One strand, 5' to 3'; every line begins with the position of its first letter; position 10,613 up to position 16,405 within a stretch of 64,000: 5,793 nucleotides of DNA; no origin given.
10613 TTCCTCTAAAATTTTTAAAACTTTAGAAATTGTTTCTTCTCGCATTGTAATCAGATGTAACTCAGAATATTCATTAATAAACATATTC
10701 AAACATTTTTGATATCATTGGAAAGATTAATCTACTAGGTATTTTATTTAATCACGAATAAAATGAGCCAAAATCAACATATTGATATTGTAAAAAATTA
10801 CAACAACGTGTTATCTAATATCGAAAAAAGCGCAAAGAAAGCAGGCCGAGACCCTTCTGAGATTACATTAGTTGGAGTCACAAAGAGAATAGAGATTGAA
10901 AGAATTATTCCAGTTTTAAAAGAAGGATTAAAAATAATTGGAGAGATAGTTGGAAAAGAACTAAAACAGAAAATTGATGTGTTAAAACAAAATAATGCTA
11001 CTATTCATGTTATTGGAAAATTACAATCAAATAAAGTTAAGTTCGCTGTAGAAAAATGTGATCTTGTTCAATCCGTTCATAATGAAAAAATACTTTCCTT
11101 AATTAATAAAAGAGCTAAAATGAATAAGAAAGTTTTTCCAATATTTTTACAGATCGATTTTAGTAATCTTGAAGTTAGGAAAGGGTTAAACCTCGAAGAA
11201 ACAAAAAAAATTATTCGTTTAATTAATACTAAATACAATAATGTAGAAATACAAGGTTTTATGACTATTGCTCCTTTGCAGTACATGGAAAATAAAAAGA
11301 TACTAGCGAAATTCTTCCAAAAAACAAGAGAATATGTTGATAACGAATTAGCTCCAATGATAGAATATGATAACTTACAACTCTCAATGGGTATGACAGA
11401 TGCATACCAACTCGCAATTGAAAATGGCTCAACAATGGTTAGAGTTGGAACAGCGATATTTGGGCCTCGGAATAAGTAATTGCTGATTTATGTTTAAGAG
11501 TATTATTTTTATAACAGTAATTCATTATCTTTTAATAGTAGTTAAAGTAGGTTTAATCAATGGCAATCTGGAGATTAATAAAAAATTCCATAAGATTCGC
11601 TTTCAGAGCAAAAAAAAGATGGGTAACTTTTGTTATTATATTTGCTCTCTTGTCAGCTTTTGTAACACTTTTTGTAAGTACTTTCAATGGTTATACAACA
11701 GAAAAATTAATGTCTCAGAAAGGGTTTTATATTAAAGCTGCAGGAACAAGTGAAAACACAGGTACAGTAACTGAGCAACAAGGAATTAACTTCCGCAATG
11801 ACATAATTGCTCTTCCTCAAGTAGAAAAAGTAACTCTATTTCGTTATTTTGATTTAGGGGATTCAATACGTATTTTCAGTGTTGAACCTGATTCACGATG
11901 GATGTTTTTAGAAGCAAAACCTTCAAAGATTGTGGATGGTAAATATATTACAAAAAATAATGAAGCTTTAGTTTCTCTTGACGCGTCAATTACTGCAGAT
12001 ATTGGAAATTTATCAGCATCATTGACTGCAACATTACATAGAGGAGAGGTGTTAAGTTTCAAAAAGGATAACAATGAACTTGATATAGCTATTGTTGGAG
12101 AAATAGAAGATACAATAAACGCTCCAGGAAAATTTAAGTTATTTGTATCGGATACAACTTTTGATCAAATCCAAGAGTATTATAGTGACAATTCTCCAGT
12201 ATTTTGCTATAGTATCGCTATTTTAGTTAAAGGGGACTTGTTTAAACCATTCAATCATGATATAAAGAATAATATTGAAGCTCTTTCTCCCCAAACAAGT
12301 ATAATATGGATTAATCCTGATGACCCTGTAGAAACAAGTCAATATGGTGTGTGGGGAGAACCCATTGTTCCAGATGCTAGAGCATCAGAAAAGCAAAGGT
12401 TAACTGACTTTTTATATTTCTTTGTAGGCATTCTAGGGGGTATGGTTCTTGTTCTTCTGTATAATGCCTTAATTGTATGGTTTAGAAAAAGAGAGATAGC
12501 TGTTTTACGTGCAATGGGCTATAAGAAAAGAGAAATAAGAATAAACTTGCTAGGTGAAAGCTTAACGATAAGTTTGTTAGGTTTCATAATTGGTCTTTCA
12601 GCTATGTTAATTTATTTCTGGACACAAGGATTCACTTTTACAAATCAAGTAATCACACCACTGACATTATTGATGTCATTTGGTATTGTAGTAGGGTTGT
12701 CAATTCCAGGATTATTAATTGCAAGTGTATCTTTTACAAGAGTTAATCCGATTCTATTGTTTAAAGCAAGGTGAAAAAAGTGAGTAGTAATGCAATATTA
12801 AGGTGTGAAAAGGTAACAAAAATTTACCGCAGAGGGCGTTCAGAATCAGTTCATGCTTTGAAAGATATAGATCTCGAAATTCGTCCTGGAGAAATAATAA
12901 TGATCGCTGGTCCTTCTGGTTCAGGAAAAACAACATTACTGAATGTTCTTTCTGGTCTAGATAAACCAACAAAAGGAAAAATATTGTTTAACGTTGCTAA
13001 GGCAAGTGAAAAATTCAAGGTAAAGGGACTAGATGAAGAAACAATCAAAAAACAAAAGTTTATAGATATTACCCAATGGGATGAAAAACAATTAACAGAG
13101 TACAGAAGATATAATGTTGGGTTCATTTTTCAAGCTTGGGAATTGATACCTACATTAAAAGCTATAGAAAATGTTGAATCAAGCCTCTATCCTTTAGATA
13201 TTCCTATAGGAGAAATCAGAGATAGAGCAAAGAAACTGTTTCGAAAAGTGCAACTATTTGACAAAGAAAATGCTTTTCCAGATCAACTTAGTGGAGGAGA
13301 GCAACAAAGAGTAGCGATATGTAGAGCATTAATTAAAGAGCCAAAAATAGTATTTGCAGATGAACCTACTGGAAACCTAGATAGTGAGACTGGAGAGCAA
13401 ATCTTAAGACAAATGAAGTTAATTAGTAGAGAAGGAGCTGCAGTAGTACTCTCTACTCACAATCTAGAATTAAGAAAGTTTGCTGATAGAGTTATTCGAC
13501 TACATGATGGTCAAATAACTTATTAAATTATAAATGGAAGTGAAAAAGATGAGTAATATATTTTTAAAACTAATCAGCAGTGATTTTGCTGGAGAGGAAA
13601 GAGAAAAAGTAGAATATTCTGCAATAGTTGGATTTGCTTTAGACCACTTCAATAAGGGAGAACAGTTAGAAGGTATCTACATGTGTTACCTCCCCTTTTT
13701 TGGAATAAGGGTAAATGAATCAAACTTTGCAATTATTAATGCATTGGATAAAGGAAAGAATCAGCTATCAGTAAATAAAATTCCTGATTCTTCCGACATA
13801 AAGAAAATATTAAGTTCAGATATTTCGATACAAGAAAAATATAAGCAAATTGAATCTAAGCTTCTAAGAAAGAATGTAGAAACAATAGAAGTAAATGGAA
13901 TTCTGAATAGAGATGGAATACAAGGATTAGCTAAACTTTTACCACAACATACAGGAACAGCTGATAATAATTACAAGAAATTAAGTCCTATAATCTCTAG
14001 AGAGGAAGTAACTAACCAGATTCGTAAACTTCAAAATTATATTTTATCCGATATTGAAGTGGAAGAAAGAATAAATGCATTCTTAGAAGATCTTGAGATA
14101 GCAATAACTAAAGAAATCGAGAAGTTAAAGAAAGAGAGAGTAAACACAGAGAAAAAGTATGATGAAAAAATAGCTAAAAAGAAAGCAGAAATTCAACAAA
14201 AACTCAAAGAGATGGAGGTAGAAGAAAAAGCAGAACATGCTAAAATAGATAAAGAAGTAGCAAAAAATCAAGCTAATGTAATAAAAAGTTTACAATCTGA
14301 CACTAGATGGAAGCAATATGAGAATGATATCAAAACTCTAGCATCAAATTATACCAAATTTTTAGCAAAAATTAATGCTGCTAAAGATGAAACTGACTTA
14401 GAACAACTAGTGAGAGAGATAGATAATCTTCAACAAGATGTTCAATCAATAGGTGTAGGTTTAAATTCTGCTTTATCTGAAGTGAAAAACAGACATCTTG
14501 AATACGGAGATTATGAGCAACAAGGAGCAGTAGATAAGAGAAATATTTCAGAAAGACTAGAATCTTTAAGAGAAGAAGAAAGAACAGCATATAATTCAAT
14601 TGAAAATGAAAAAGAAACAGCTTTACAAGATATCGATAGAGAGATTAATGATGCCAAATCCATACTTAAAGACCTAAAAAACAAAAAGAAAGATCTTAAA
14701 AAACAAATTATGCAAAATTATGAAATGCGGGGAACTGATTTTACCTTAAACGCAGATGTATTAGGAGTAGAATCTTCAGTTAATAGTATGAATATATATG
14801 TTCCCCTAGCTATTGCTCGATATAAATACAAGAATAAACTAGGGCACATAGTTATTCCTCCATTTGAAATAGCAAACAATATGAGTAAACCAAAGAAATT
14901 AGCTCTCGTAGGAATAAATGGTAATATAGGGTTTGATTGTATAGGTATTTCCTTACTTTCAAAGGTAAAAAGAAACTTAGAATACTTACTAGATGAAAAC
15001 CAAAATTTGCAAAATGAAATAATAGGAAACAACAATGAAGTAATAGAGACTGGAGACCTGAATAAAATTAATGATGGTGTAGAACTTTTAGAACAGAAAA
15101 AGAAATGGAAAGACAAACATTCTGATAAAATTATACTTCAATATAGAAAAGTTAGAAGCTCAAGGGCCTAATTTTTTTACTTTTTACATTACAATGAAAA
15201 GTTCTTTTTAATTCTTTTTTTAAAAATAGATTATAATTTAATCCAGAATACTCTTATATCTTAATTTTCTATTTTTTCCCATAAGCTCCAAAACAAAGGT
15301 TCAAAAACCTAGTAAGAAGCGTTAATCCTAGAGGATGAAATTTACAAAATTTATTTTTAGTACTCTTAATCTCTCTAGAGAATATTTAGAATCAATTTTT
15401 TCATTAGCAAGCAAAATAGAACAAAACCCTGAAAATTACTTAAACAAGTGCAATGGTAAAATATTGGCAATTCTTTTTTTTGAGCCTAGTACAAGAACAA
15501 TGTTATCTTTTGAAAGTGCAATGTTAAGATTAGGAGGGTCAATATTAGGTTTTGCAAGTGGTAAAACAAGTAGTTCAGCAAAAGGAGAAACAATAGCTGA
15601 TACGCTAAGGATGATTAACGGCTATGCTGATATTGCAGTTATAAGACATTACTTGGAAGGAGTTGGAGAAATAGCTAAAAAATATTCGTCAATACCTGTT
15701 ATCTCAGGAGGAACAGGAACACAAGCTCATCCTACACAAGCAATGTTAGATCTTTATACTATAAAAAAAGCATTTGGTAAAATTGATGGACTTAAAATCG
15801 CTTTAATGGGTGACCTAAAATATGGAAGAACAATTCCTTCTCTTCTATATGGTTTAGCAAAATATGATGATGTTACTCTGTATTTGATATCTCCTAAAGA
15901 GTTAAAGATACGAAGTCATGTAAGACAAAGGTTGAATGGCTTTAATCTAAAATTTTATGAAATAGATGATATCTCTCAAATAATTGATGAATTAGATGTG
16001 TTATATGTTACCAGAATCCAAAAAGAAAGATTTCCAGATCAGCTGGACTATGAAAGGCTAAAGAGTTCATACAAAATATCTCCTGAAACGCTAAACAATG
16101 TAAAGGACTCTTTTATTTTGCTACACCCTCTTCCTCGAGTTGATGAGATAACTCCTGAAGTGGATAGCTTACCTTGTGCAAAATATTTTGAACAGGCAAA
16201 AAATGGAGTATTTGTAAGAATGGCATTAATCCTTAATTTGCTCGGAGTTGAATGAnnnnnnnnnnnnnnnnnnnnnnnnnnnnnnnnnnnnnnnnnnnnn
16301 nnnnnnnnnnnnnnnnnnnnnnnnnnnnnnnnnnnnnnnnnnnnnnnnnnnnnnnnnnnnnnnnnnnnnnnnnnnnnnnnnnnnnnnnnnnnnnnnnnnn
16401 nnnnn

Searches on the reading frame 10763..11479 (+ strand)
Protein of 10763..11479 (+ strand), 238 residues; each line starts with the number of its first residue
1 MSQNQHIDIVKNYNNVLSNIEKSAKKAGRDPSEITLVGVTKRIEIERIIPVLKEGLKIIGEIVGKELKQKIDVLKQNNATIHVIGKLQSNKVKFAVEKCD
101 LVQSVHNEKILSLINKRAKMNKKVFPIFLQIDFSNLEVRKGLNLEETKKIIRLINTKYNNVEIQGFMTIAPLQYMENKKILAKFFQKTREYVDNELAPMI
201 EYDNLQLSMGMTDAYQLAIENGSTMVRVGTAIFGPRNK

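Call 20: search_protein_families(library=pfam, proteins=[window:10763-11479:+], max_evalue=0.001)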
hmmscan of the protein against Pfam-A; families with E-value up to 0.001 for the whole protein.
window:10763-11479:+ (238 aa): 1 family
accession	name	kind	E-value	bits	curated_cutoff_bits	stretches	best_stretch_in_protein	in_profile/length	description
PF01168.26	Ala_racemase_N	-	1.1e-16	61.7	24.1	1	15-235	5-218/220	Alanine racemase, N-terminal domain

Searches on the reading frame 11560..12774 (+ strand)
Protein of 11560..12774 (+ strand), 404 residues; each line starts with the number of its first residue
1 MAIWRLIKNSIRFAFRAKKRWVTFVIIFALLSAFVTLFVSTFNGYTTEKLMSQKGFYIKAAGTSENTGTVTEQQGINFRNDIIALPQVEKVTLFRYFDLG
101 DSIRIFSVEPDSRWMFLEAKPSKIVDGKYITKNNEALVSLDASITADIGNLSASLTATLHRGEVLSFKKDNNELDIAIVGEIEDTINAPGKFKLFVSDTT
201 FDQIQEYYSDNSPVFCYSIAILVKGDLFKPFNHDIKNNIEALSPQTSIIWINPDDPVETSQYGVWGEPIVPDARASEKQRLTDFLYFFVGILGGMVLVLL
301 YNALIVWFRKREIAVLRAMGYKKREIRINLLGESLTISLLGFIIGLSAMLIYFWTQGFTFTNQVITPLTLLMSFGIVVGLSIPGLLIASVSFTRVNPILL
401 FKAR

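Call 6: search_protein_families(library=pfam, proteins=[window:11560-12774:+], max_evalue=0.01)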
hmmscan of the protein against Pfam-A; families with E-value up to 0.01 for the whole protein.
window:11560-12774:+ (404 aa): 1 family
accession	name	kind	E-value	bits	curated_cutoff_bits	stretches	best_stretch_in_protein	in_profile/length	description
PF02687.27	FtsX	-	2.1e-12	47.6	25.5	1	285-397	2-120/120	FtsX-like permease C-terminal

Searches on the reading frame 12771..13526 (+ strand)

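Call 6: search_protein_families(library=pfam, proteins=[window:12771-13526:+], max_evalue=0.01)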
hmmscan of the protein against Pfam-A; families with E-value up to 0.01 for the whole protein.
window:12771-13526:+ (251 aa): 15 families
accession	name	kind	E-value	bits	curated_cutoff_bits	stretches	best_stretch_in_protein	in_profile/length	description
PF00005.33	ABC_tran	-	2.2e-33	116.2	25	1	30-200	1-136/137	ABC transporter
PF13304.12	AAA_21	-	1.5e-08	35.5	27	1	172-234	237-302/304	AAA domain, putative AbiEii toxin, Type IV TA system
PF03215.21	Rad17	-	4.3e-06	27.2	23.8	1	26-106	31-112/186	Rad17 P-loop domain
PF13555.12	AAA_29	-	3.4e-05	23.9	27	1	34-76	16-57/61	P-loop containing region of AAA domain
PF13238.12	AAA_18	-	9.8e-05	23.3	29.4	1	43-101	1-52/128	AAA domain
PF13191.12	AAA_16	-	0.00024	22.1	32.6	1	22-72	4-61/167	AAA ATPase domain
PF13166.12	AAA_13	-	0.00042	19.6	36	0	171-239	498-578/713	AAA domain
PF02463.25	SMC_N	-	0.00076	19.4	40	0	160-245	124-212/220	RecF/RecN/SMC N terminal domain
PF03193.22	RsgA_GTPase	-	0.00083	19.7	30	1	28-64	95-130/174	RsgA GTPase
PF00437.27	T2SSE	-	0.00091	18.4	24.9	1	39-71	141-173/370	Type II/IV secretion system protein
PF25199.1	nSTAND_NTPase5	-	0.0015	18.8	34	0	38-57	39-58/145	Novel STAND NTPase 5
PF13476.12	AAA_23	-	0.0025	18.9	27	1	32-60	12-39/201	AAA domain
PF01637.24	ATPase_2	-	0.0026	18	33.2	1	35-97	15-78/225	ATPase domain predominantly from Archaea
PF02492.25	cobW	-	0.0074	16.3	20.7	0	42-72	2-33/180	CobW/HypB/UreG, nucleotide-binding domain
PF13479.12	AAA_24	-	0.0097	16.2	27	0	43-113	5-67/195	AAA domain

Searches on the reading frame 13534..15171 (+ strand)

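Call 6: search_protein_families(library=pfam, proteins=[window:13534-15171:+], max_evalue=0.01)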
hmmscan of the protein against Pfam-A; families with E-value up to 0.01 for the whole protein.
window:13534-15171:+ (545 aa): 0 families

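Call 73: search_protein_families(library=ncbifam, proteins=[window:13534-15171:+], max_evalue=1)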
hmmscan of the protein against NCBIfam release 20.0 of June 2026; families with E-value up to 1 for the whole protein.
window:13534-15171:+ (545 aa): 4 families
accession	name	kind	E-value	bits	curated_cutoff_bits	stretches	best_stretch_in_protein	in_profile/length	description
NF038332.1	rSAM_rare_HxsC4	exception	7.1e-05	22.1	500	1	121-273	178-323/335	radical SAM protein HxsC4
NF009988.0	PRK13454.1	equivalog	0.0069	16.2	186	1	170-258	47-135/181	F0F1 ATP synthase subunit B'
NF033930.1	pneumo_PspA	exception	0.62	8.7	850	0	165-391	101-323/659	pneumococcal surface protein A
TIGR02169.1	SMC_prok_A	equivalog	0.95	7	729.4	1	176-394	680-894/1165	chromosome segregation protein SMC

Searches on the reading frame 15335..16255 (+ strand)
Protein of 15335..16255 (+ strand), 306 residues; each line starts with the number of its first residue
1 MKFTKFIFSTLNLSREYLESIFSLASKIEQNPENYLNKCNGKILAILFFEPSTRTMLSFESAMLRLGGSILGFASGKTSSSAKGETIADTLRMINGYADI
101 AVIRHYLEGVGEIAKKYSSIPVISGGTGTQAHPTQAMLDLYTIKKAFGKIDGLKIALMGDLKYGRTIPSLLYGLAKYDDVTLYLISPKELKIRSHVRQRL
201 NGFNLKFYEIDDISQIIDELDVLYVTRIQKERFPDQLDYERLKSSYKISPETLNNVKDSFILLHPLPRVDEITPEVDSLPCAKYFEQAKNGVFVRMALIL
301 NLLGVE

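Call 6: search_protein_families(library=pfam, proteins=[window:15335-16255:+], max_evalue=0.01)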
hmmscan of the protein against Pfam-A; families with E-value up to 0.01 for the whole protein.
window:15335-16255:+ (306 aa): 2 families
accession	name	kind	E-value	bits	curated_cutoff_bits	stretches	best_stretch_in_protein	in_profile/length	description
PF02729.26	OTCace_N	-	1.2e-41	142.6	29.9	1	7-144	3-147/148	Aspartate/ornithine carbamoyltransferase, carbamoyl-P binding domain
PF00185.30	OTCace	-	5.1e-27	95.3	29.4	1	151-300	1-155/157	Aspartate/ornithine carbamoyltransferase, Asp/Orn binding domain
